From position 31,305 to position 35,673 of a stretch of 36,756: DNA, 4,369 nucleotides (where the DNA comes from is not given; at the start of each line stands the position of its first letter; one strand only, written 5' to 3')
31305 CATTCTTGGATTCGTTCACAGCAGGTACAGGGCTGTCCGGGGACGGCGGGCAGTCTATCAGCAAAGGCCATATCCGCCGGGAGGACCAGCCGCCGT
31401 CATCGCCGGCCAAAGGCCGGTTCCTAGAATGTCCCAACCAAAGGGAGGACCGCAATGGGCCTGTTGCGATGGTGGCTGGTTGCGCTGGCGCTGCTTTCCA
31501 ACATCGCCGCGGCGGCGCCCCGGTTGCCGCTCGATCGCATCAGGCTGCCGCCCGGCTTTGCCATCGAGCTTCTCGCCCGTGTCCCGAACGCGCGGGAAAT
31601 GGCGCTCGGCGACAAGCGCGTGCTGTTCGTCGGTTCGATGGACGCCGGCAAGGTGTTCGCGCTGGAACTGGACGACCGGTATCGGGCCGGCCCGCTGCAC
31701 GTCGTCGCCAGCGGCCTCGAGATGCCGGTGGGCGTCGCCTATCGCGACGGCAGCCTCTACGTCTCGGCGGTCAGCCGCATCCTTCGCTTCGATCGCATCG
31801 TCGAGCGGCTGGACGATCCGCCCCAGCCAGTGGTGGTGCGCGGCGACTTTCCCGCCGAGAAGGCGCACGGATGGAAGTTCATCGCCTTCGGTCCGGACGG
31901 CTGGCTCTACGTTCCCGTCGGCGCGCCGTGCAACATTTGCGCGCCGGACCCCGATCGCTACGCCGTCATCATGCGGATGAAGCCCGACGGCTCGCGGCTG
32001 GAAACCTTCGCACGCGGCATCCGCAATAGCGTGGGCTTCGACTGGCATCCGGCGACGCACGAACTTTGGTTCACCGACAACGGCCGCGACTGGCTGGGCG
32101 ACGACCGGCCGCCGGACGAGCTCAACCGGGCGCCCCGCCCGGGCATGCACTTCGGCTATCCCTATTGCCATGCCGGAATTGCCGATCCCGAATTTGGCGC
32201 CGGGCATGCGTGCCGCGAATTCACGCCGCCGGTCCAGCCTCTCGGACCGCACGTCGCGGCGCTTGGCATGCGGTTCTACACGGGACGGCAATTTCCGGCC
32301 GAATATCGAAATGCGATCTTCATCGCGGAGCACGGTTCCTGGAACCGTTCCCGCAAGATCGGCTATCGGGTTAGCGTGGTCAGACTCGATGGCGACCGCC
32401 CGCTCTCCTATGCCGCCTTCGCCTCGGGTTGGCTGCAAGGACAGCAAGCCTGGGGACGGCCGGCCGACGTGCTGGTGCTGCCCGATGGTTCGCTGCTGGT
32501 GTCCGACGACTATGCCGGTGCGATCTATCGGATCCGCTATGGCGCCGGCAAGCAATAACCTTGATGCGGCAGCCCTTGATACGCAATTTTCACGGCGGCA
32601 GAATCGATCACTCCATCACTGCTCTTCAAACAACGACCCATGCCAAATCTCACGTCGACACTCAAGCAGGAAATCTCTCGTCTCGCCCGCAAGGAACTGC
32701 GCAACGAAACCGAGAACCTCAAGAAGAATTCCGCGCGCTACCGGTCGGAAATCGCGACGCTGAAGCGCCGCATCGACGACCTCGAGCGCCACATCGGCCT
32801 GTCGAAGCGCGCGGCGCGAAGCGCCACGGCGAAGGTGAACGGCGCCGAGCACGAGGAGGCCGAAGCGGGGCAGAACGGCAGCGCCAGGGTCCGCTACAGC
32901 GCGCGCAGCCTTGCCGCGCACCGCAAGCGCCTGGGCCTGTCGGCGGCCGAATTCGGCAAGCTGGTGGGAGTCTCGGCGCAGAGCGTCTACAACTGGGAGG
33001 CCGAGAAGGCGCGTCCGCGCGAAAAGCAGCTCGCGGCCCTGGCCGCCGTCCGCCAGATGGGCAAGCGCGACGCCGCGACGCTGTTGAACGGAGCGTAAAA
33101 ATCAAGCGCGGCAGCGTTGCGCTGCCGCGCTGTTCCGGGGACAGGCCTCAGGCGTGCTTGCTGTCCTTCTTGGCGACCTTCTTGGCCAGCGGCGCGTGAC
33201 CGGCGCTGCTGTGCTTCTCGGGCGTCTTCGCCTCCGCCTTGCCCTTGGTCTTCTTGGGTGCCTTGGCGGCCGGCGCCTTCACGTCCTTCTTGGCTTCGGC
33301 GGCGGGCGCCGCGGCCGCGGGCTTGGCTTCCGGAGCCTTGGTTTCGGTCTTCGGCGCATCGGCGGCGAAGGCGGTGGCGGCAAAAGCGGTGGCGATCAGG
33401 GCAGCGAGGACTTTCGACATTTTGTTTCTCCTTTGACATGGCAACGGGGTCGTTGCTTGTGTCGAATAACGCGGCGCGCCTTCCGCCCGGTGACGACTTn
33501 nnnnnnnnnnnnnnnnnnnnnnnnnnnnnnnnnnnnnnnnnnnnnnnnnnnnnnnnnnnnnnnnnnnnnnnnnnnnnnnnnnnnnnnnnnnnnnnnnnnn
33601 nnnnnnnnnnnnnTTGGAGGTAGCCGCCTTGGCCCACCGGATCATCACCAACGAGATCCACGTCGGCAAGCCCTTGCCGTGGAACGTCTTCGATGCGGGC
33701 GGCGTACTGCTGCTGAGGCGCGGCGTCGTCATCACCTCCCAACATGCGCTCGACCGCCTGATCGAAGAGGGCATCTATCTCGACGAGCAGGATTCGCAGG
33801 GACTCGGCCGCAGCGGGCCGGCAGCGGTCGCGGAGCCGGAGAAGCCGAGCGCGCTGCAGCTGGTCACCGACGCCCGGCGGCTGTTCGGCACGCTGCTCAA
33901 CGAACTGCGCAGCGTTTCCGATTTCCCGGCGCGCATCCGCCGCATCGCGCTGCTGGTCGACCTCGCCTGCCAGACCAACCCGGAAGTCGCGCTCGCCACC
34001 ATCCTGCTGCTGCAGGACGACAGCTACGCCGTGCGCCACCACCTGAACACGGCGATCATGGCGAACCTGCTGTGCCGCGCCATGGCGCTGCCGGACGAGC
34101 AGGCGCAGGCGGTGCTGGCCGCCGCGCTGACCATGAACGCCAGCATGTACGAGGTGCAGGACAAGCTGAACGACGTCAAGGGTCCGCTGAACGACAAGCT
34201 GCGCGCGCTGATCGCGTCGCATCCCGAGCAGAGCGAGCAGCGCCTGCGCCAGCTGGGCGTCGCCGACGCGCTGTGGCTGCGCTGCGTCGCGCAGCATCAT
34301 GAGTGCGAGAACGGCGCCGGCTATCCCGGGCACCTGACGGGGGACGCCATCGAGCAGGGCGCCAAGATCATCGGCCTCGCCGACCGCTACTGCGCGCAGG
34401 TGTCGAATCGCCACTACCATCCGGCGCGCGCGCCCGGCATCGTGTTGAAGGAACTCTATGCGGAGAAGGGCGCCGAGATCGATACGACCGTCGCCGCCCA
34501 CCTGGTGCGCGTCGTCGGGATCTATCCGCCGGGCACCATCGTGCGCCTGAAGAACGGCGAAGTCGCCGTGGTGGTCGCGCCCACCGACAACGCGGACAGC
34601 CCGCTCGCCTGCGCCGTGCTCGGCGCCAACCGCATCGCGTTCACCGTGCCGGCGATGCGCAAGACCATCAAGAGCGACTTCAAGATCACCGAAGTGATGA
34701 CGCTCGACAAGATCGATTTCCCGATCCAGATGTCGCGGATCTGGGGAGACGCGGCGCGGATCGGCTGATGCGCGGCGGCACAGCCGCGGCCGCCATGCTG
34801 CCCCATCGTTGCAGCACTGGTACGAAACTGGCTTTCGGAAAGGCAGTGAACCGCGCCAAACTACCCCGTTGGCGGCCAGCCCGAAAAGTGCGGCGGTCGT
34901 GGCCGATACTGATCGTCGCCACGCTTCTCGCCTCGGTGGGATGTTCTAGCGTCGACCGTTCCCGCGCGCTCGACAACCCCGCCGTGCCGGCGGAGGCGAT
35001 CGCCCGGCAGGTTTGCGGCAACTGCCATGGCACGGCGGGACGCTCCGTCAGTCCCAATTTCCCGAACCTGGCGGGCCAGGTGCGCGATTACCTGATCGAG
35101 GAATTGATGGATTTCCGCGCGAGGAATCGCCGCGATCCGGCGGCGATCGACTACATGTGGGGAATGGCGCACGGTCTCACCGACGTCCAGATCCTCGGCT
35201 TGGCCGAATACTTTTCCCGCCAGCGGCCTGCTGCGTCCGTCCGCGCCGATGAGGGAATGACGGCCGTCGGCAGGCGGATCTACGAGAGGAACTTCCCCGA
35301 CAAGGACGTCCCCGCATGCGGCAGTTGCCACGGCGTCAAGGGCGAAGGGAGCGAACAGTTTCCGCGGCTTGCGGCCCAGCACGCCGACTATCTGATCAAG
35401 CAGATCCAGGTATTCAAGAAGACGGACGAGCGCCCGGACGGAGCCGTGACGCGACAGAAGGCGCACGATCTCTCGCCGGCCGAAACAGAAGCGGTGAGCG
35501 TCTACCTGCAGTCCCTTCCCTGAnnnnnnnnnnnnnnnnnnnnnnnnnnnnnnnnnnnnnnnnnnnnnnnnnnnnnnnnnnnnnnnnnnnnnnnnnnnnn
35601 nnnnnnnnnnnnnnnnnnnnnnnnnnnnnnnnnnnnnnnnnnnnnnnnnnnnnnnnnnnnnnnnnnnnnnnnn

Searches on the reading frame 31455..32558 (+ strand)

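Call 9: search_protein_families(library=pfam, proteins=[window:31455-32558:+], max_evalue=0.001)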
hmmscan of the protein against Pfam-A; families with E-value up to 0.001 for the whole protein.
window:31455-32558:+ (367 aa): 2 families
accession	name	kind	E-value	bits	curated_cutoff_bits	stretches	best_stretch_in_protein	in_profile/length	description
PF07995.17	GSDH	-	6e-13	49.2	25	1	141-293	117-278/332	Glucose / Sorbosone dehydrogenase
PF23500.1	DUF7133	-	1.5e-09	38.1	27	1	82-357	77-352/385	Domain of unknown function (DUF7133)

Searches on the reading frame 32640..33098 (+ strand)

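Call 9: search_protein_families(library=pfam, proteins=[window:32640-33098:+], max_evalue=0.001)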
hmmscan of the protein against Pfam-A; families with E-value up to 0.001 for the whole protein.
window:32640-33098:+ (152 aa): 2 families
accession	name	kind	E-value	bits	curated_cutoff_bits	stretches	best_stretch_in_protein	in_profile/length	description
PF01381.28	HTH_3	-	2.4e-08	34.3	23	1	92-136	2-46/55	Helix-turn-helix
PF13560.12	HTH_31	-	1.3e-07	32.2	27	1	89-137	4-53/64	Helix-turn-helix domain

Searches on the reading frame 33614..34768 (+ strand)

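Call 9: search_protein_families(library=pfam, proteins=[window:33614-34768:+], max_evalue=0.001)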
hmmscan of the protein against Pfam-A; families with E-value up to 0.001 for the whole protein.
window:33614-34768:+ (384 aa): 1 family
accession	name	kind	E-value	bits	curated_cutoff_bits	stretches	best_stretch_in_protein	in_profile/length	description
PF13487.12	HD_5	-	6.5e-16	59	27.2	1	139-293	14-170/170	HD domain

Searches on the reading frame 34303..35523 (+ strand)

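Call 10: search_protein_families(library=ncbifam, proteins=[window:34303-35523:+], max_evalue=1)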
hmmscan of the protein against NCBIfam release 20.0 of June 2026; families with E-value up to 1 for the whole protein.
window:34303-35523:+ (406 aa): 7 families
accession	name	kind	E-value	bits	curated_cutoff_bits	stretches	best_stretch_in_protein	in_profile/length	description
NF049874.1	PdsA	exception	1.8e-07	31.2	330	2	236-307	129-197/198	periplasmic diheme shuttle PdsA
TIGR00782.1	ccoP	equivalog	1.2e-06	28.1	179.95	1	230-405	110-281/285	cytochrome-c oxidase, cbb3-type subunit III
TIGR02603.1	CxxCH_TIGR02603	domain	0.00074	19.5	68.15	0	338-366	13-45/134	putative heme-binding domain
NF045773.1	cytochro_C550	exception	0.002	18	125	0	225-258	47-81/118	cytochrome c550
NF045774.1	cytochro_C551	exception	0.003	17.5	118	0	224-256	36-69/110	cytochrome c551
NF050122.1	bc1_QcrC_actin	exception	0.0042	16.4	200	1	303-405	24-117/253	cytochrome bc1 complex diheme cytochrome c subunit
TIGR01904.2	GSu_C4xC__C2xCH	domain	0.011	15.5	27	0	337-351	50-64/73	CxxxxCH/CxxCH domain c-type cytochrome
